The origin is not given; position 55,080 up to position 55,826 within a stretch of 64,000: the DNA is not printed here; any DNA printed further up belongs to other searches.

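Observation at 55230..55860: HutP homolog placed directly upstream of iorAB, with HutP-type NAG-N4 triplet arrays over a terminator-like hairpin in the intervening leader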

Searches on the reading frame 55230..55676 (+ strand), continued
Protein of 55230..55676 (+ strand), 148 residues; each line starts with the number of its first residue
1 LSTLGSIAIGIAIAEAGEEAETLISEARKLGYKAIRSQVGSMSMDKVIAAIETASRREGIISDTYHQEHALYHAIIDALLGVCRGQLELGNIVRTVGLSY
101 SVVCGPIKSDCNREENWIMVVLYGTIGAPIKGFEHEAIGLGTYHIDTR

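Call 20: search_protein_families(library=pfam, proteins=[L044:6653-8284:+, L057:8610-9062:+, L016:2716-4590:+, L041:6995-7945:+, L040:8803-11568:+, L008:9193-10830:+, L021:8072-10102:+, L062:980-2338:+, L069:6587-7642:+, L036:7900-8580:+], max_evalue=0.00001)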
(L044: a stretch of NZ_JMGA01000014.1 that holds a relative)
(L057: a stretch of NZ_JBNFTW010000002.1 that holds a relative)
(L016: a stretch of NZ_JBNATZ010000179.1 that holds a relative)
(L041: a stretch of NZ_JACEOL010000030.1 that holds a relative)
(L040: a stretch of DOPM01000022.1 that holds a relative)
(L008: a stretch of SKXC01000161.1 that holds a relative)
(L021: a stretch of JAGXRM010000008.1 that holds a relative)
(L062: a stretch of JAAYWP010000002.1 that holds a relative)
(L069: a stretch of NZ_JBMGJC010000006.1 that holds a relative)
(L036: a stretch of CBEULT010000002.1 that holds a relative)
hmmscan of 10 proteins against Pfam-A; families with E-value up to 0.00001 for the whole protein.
L044:6653-8284:+ (543 aa): 1 family
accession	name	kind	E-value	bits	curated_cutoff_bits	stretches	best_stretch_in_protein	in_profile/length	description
PF00221.24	Lyase_aromatic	-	1.5e-208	693.6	27.3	1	39-499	1-465/466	Aromatic amino acid lyase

L057:8610-9062:+ (150 aa): 1 family
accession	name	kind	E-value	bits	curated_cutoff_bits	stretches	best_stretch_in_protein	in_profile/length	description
PF02583.22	Trns_repr_metal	-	3.9e-27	94.9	22.8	1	70-145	3-76/78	Metal-sensitive transcriptional repressor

L016:2716-4590:+ (624 aa): 2 families
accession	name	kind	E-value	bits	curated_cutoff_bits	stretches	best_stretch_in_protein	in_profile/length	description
PF07969.17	Amidohydro_3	-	1.2e-24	88.1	29.7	2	341-622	163-472/472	Amidohydrolase family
PF01979.26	Amidohydro_1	-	2.4e-24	86.7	25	1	279-621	1-345/345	Amidohydrolase family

L041:6995-7945:+ (316 aa): 2 families
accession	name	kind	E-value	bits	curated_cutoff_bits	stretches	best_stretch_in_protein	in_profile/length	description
PF07837.17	FTCD_N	-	4.2e-72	242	27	1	22-197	1-176/176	Formiminotransferase domain, N-terminal subdomain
PF02971.19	FTCD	-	1.2e-27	97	24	1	200-303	2-111/145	Formiminotransferase domain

L040:8803-11568:+ (921 aa): 4 families
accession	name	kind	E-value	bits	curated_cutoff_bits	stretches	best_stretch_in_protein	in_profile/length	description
PF00122.25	E1-E2_ATPase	-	5.8e-59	199.1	28.1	1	403-579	1-176/181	E1-E2 ATPase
PF00403.32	HMA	-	2.4e-55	185.2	24.8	3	127-186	2-61/62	Heavy-metal-associated domain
PF00702.32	Hydrolase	-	4.8e-37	128.6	26.4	1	601-817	2-191/191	haloacid dehalogenase-like hydrolase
PF08282.18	Hydrolase_3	-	9.5e-06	26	20.9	0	791-841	197-247/255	haloacid dehalogenase-like hydrolase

L008:9193-10830:+ (545 aa): 1 family
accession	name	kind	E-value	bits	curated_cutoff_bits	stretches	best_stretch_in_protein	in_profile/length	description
PF00496.27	SBP_bac_5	-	1.6e-86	291.2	32.4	1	112-460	5-363/368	Bacterial extracellular solute-binding proteins, family 5 Middle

L021:8072-10102:+ (676 aa): 3 families
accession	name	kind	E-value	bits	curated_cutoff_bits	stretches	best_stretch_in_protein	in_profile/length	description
PF17392.7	Urocanase_C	-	2.1e-82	275.8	23.6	1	444-640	1-193/196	Urocanase C-terminal domain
PF01175.24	Urocanase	-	3.1e-77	259.4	23.2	1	217-440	1-209/209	Urocanase Rossmann-like domain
PF17391.7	Urocanase_N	-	4.2e-51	172.5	23.2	1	88-214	1-127/127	Urocanase N-terminal domain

L062:980-2338:+ (452 aa): 1 family
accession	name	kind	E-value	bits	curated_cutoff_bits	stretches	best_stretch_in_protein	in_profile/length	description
PF07690.21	MFS_1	-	8.6e-31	107.6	33.4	1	38-276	4-245/347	Major Facilitator Superfamily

L069:6587-7642:+ (351 aa): 2 families
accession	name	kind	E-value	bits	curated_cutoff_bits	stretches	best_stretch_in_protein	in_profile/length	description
PF02826.25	2-Hacid_dh_C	-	3.3e-56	189.9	25.1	1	124-299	1-178/178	D-isomer specific 2-hydroxyacid dehydrogenase, NAD binding domain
PF00389.36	2-Hacid_dh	-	7.3e-19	68.2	24.6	1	53-331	32-134/134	D-isomer specific 2-hydroxyacid dehydrogenase, catalytic domain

L036:7900-8580:+ (226 aa): 1 family
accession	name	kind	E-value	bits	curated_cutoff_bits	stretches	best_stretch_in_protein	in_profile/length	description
PF04961.17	FTCD_C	-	1e-62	211.5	24.5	1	16-193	1-178/182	Formiminotransferase-cyclodeaminase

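Call 31: search_protein_families(library=pfam, proteins=[L008:4385-5944:+, L008:7912-8892:+, L008:3133-4083:+, L008:2264-3019:+, L008:1609-2280:+, L008:654-1457:+, L031:4385-5938:+, L031:8109-9236:+, L031:9285-11582:+, L031:11455-12432:+], max_evalue=0.00001)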
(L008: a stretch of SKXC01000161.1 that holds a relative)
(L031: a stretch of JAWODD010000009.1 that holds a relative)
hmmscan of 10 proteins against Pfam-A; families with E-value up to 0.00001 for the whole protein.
L008:4385-5944:+ (519 aa): 1 family
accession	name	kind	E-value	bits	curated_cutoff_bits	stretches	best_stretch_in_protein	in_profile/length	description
PF00221.24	Lyase_aromatic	-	4.7e-200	665.6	27.3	1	23-478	3-466/466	Aromatic amino acid lyase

L008:7912-8892:+ (326 aa): 1 family
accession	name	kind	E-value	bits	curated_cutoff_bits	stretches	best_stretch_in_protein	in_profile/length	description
PF01208.23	URO-D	-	1.2e-30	107.1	23.9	1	131-320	159-346/346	Uroporphyrinogen decarboxylase (URO-D)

L008:3133-4083:+ (316 aa): 1 family
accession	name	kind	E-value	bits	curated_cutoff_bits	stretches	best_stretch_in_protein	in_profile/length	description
PF00892.27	EamA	-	2.9e-37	128.4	28.2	2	155-290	2-133/135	EamA-like transporter family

L008:2264-3019:+ (251 aa): 4 families
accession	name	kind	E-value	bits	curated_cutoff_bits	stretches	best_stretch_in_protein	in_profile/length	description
PF00005.33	ABC_tran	-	1.4e-36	126.5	25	1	28-176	1-137/137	ABC transporter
PF13304.12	AAA_21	-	1.5e-12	48.7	27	0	40-67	1-28/304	AAA domain, putative AbiEii toxin, Type IV TA system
PF02463.25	SMC_N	-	1.2e-09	38.3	40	1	37-218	23-209/220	RecF/RecN/SMC N terminal domain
PF09818.15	ABC_ATPase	-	3.1e-06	26.9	23.2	0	34-99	76-137/283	P-loop domain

L008:1609-2280:+ (223 aa): 1 family
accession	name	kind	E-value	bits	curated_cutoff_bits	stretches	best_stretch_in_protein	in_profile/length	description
PF00528.27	BPD_transp_1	-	4.1e-24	85.8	26.4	1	36-217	1-183/184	Binding-protein-dependent transport system inner membrane component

L008:654-1457:+ (267 aa): 1 family
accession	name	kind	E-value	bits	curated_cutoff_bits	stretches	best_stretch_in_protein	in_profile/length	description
PF00497.25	SBP_bac_3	-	3.2e-37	127.7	26.4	1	44-261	2-131/132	Bacterial extracellular solute-binding proteins, family 3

L031:4385-5938:+ (517 aa): 1 family
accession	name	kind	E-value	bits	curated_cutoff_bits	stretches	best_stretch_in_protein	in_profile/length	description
PF00221.24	Lyase_aromatic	-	8.7e-199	661.4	27.3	1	21-477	1-465/466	Aromatic amino acid lyase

L031:8109-9236:+ (375 aa): 1 family
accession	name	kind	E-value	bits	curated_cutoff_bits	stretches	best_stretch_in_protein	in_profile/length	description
PF01208.23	URO-D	-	1.1e-23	84.3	23.9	1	171-372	138-343/346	Uroporphyrinogen decarboxylase (URO-D)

L031:9285-11582:+ (765 aa): 3 families
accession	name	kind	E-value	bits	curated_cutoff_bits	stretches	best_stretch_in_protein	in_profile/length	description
PF02738.23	MoCoBD_1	-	7.2e-68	228.7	27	1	153-397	2-244/244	Molybdopterin cofactor-binding domain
PF20256.3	MoCoBD_2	-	4.5e-63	213.8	27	1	429-694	18-283/283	Molybdopterin cofactor-binding domain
PF01315.27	Ald_Xan_dh_C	-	3.8e-32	111.3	31.3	1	31-136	1-110/110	Aldehyde oxidase and xanthine dehydrogenase, a/b hammerhead domain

L031:11455-12432:+ (325 aa): 2 families
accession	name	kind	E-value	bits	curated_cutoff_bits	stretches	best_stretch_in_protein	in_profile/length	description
PF00941.27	FAD_binding_5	-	2.2e-34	119.1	27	1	37-198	3-165/170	FAD binding domain in molybdopterin dehydrogenase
PF03450.22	CO_deh_flav_C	-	2.1e-15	57.2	25.5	1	213-311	4-101/102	CO dehydrogenase flavoprotein C-terminal domain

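Call 50: search_solved_structures(query=window:55230-55676:+, show_alignments=2)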
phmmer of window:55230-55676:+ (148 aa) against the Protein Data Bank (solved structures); distinct sequences matched with E-value up to 0.001: 3.
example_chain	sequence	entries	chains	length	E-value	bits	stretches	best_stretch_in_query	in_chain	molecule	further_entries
1wmq_A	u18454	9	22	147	4e-36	127.3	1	5-145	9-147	Hut operon positive regulatory protein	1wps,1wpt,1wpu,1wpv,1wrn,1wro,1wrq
1vea_A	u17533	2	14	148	4.1e-36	127.3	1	5-145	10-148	Hut operon positive regulatory protein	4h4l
4ok9_A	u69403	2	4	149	4.3e-36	127.2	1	4-145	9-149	Hut operon positive regulatory protein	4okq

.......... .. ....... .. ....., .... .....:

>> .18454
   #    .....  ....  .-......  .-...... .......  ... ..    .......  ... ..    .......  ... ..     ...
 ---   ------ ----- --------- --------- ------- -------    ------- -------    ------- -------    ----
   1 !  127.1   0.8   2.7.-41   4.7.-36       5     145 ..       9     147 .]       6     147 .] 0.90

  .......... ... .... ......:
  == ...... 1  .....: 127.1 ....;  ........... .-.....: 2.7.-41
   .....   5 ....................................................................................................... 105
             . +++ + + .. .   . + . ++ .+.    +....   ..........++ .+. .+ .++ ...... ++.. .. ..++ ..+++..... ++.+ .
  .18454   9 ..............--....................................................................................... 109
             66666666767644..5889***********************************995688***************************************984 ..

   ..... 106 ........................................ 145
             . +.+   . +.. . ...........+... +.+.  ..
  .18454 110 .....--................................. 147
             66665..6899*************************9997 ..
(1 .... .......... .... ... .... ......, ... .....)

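Call 58: find_encoding_contigs(protein=P0093, flank=8000, max_places=2)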
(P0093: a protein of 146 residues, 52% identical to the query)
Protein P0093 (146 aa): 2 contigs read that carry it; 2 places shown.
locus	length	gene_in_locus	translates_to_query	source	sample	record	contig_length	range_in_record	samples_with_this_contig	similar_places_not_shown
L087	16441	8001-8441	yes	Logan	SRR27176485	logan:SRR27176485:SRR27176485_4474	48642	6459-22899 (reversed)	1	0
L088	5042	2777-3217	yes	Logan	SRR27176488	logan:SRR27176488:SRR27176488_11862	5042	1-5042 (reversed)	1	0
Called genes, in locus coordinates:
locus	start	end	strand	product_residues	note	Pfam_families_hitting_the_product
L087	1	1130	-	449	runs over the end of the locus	PF01208:URO-D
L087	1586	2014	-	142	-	PF09021:HutP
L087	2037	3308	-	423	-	PF06808:DctM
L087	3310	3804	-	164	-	PF04290:DctQ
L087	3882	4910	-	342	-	PF03480:DctP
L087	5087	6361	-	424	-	PF12838:Fer4_7 (weak), PF13183:Fer4_8, PF13237:Fer4_10 (faint), PF13534:Fer4_17 (weak), PF02754:CCG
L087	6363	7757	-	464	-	PF01565:FAD_binding_4, PF02913:FAD-oxidase_C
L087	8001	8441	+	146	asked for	PF09021:HutP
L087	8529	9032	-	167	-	PF10050:DUF2284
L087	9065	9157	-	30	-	-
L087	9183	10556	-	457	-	PF00890:FAD_binding_2 (faint), PF01134:GIDA (faint), PF01262:AlaDh_PNT_C (faint), PF07992:Pyr_redox_2, PF12831:FAD_oxidored, PF13738:Pyr_redox_3, PF00070:Pyr_redox, PF02852:Pyr_redox_dim, +3 more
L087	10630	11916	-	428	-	PF00364:Biotin_lipoyl, PF02817:E3_binding, PF00198:2-oxoacid_dh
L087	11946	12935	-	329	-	PF02779:Transket_pyr, PF02780:Transketolase_C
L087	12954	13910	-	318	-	PF00676:E1_dh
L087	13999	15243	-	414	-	PF01180:DHO_dh, PF13237:Fer4_10, PF14697:Fer4_21, PF00037:Fer4 (weak), PF12838:Fer4_7, PF13187:Fer4_9 (weak), PF00037:Fer4, PF12837:Fer4_6 (weak), +3 more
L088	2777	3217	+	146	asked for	PF09021:HutP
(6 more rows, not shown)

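Call 59: find_encoding_contigs(protein=P0113, flank=8000, max_places=2)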
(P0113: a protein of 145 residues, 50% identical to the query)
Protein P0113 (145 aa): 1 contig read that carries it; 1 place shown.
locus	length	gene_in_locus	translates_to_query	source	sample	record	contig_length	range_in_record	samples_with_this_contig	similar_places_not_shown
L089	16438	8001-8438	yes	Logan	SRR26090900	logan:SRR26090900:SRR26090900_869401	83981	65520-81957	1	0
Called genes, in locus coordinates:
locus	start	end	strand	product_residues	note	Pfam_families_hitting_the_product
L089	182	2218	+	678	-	PF00884:Sulfatase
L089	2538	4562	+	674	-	PF17391:Urocanase_N, PF01175:Urocanase, PF17392:Urocanase_C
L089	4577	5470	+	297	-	PF07837:FTCD_N, PF02971:FTCD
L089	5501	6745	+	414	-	PF07969:Amidohydro_3, PF01979:Amidohydro_1, PF07969:Amidohydro_3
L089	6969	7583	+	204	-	PF04961:FTCD_C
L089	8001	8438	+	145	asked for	PF09021:HutP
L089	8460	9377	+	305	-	PF00126:HTH_1, PF03466:LysR_substrate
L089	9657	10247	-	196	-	PF02777:Sod_Fe_C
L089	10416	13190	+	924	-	PF02739:5_3_exonuc_N, PF01367:5_3_exonuc, PF01612:DNA_pol_A_exo1, PF22619:DNA_polI_exo1, PF00476:DNA_pol_A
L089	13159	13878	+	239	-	PF01121:CoaE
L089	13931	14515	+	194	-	PF02915:Rubrerythrin, PF21349:RUBY_RBDX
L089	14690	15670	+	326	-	PF08279:HTH_11, PF13412:HTH_24 (weak), PF03099:BPL_LplA_LipB, PF02237:BPL_C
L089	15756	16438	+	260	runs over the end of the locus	PF00378:ECH_1, PF16113:ECH_2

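Call 74: search_protein_families(library=pfam, proteins=[L002:1413-2753:+, L002:2771-3607:+, L002:3716-4765:+, L075:7689-9023:+, L075:9269-10654:+, L067:4419-5837:+, L048:6932-8356:+, L033:1005-1652:+, L033:1670-3751:+, L038:8279-9265:+], max_evalue=0.00001)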
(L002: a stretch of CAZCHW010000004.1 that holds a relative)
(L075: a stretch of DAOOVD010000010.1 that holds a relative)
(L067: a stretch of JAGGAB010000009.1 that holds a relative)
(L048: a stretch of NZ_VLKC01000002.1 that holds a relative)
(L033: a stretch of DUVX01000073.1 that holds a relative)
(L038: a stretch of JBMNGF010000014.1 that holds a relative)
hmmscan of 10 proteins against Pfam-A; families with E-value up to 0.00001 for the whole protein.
L002:1413-2753:+ (446 aa): 3 families
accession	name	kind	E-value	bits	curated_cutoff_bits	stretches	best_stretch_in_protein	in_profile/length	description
PF01977.22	UbiD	-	2.3e-62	210.3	23.3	1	102-297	6-205/206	3-octaprenyl-4-hydroxybenzoate carboxy-lyase Rift-related domain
PF20696.2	UbiD_C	-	7.3e-24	84.6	24.2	1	302-419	2-127/127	3-octaprenyl-4-hydroxybenzoate carboxy-lyase C-terminal domain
PF20695.2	UbiD_N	-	4.8e-16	59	24.3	1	13-91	1-77/78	3-octaprenyl-4-hydroxybenzoate carboxy-lyase N-terminal domain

L002:2771-3607:+ (278 aa): 1 family
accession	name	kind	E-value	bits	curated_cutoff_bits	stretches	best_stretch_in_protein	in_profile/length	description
PF01678.24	DAP_epimerase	-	1.8e-06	28.4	34.7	0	213-256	66-110/121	Diaminopimelate epimerase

L002:3716-4765:+ (349 aa): 1 family
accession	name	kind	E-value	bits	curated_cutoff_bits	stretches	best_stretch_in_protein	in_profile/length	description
PF13607.11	Succ_CoA_lig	-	5.5e-06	26.6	27.4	1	15-150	3-138/138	Succinyl-CoA ligase like flavodoxin domain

L075:7689-9023:+ (444 aa): 2 families
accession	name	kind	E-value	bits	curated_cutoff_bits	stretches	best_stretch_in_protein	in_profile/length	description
PF09861.14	Lar_N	-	1.4e-49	168.5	23.3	1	13-206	3-195/204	Lactate racemase N-terminal domain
PF04015.17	DUF362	-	2.8e-06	28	24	1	84-208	18-141/200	Domain of unknown function (DUF362)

L075:9269-10654:+ (461 aa): 0 families

L067:4419-5837:+ (472 aa): 2 families
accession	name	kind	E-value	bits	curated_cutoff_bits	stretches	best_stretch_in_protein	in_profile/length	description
PF00324.27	AA_permease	-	1.2e-124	417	24.6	1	26-460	1-461/470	Amino acid permease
PF13520.12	AA_permease_2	-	4.6e-36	125.1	27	1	28-453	7-424/427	Amino acid permease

L048:6932-8356:+ (474 aa): 2 families
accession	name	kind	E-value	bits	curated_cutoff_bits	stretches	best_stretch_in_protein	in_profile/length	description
PF00078.32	RVT_1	-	4.7e-42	144.5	29.6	1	118-326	1-204/205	Reverse transcriptase (RNA-dependent DNA polymerase)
PF08388.16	GIIM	-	5.2e-21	74.9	23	1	346-421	3-78/80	Group II intron, maturase-specific domain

L033:1005-1652:+ (215 aa): 2 families
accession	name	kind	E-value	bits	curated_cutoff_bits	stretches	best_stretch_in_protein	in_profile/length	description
PF02310.24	B12-binding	-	5.8e-30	104.1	32.1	1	90-201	1-118/121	B12 binding domain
PF02607.22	B12-binding_2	-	2.1e-24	86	23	1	6-77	3-73/74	B12 binding domain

L033:1670-3751:+ (693 aa): 4 families
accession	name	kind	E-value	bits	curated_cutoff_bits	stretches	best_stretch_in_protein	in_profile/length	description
PF02129.25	Peptidase_S15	-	2.2e-67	227.9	23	1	42-293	1-261/262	X-Pro dipeptidyl-peptidase (S15 family)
PF08530.16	PepX_C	-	1.5e-40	139.8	22.5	1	323-540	1-199/217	X-Pro dipeptidyl-peptidase C-terminal non-catalytic domain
PF00561.26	Abhydrolase_1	-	7.3e-09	36.1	25.8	1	83-175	19-103/245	alpha/beta hydrolase fold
PF05448.18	AXE1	-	9.9e-06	25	21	0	26-103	50-121/321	Acetyl xylan esterase (AXE1)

L038:8279-9265:+ (328 aa): 6 families
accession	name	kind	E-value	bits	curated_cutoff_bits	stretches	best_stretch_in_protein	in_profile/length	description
PF12838.12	Fer4_7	-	1.3e-11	45.3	27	1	263-316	1-51/52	4Fe-4S dicluster domain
PF00037.32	Fer4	-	1.3e-08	34.7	21.1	1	296-318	1-23/24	4Fe-4S binding domain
PF14697.11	Fer4_21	-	2.5e-08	34.4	35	1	258-320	2-59/59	4Fe-4S dicluster domain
PF13187.11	Fer4_9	-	4.2e-08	33.5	27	1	264-317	2-51/52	4Fe-4S dicluster domain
PF12837.12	Fer4_6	-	1.2e-07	31.7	25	0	295-316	1-22/24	4Fe-4S binding domain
PF13237.11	Fer4_10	-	5e-06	26.8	25.5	0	295-315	1-21/53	4Fe-4S dicluster domain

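Call 79: find_encoding_contigs(protein=P0008, flank=5000, max_places=2)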
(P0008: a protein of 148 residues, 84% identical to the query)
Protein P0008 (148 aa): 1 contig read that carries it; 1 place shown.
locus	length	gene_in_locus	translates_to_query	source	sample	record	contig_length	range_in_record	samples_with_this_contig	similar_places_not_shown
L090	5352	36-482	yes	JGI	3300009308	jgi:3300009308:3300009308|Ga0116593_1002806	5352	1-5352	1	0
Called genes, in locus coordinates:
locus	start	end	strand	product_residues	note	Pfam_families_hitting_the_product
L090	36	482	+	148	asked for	PF09021:HutP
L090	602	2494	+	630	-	PF01855:POR_N, PF02775:TPP_enzyme_C, PF00037:Fer4 (faint)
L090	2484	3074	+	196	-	PF01558:POR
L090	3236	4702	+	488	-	PF06253:MTTB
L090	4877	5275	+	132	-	-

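Call 80: find_encoding_contigs(protein=P0006, flank=3000, max_places=2)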
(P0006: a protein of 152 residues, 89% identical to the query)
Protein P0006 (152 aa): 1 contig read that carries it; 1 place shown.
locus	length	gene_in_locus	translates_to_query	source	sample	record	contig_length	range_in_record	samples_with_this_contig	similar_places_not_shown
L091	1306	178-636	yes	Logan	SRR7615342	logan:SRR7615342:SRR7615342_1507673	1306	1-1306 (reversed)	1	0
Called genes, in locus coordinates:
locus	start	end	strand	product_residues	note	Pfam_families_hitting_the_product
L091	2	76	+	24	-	?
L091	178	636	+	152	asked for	PF09021:HutP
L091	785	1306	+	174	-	?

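Call 81: find_encoding_contigs(protein=P0007, flank=3000, max_places=2)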
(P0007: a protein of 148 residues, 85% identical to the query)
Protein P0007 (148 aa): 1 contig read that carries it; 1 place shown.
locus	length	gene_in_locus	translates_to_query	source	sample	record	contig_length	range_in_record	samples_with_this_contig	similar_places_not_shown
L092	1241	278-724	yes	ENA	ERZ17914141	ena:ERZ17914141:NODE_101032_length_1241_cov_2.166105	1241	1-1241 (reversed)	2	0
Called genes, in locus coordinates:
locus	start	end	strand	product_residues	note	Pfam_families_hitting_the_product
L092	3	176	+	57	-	?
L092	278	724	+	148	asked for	PF09021:HutP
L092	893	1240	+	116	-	?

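Call 87: find_encoding_contigs(protein=P0010, flank=5000, max_places=2)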
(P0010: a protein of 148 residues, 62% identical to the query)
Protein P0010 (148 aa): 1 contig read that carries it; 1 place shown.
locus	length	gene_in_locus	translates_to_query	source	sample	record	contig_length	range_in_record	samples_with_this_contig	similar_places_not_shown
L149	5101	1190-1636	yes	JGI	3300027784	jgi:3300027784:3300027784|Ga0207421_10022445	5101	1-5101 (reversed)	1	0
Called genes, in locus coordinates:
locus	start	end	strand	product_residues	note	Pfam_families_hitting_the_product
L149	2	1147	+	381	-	?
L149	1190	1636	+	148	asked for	PF09021:HutP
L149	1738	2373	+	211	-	PF02607:B12-binding_2, PF02310:B12-binding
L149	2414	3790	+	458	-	PF05369:MtmB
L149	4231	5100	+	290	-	?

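Call 88: find_encoding_contigs(protein=P0012, flank=6000, max_places=2)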
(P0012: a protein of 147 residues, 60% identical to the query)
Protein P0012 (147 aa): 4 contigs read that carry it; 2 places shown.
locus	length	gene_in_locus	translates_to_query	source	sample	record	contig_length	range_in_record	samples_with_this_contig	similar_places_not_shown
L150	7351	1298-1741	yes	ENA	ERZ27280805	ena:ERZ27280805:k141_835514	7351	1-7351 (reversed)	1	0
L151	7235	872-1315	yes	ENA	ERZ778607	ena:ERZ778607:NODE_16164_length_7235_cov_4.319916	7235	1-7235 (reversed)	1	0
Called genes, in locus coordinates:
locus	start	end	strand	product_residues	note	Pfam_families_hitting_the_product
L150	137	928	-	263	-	PF07905:PucR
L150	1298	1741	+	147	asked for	PF09021:HutP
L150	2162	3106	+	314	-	PF19300:BPD_transp_1_N, PF00528:BPD_transp_1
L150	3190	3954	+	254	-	PF00528:BPD_transp_1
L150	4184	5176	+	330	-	PF00005:ABC_tran, PF13304:AAA_21 (weak), PF08352:oligo_HPY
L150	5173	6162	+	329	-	PF00005:ABC_tran, PF13304:AAA_21 (faint), PF08352:oligo_HPY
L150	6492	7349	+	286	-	?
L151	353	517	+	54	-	-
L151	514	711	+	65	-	-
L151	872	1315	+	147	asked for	PF09021:HutP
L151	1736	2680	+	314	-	PF19300:BPD_transp_1_N, PF00528:BPD_transp_1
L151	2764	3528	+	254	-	PF00528:BPD_transp_1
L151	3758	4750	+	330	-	PF00005:ABC_tran, PF13304:AAA_21 (weak), PF08352:oligo_HPY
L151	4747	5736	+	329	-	PF00005:ABC_tran, PF13304:AAA_21 (faint), PF08352:oligo_HPY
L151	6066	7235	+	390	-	?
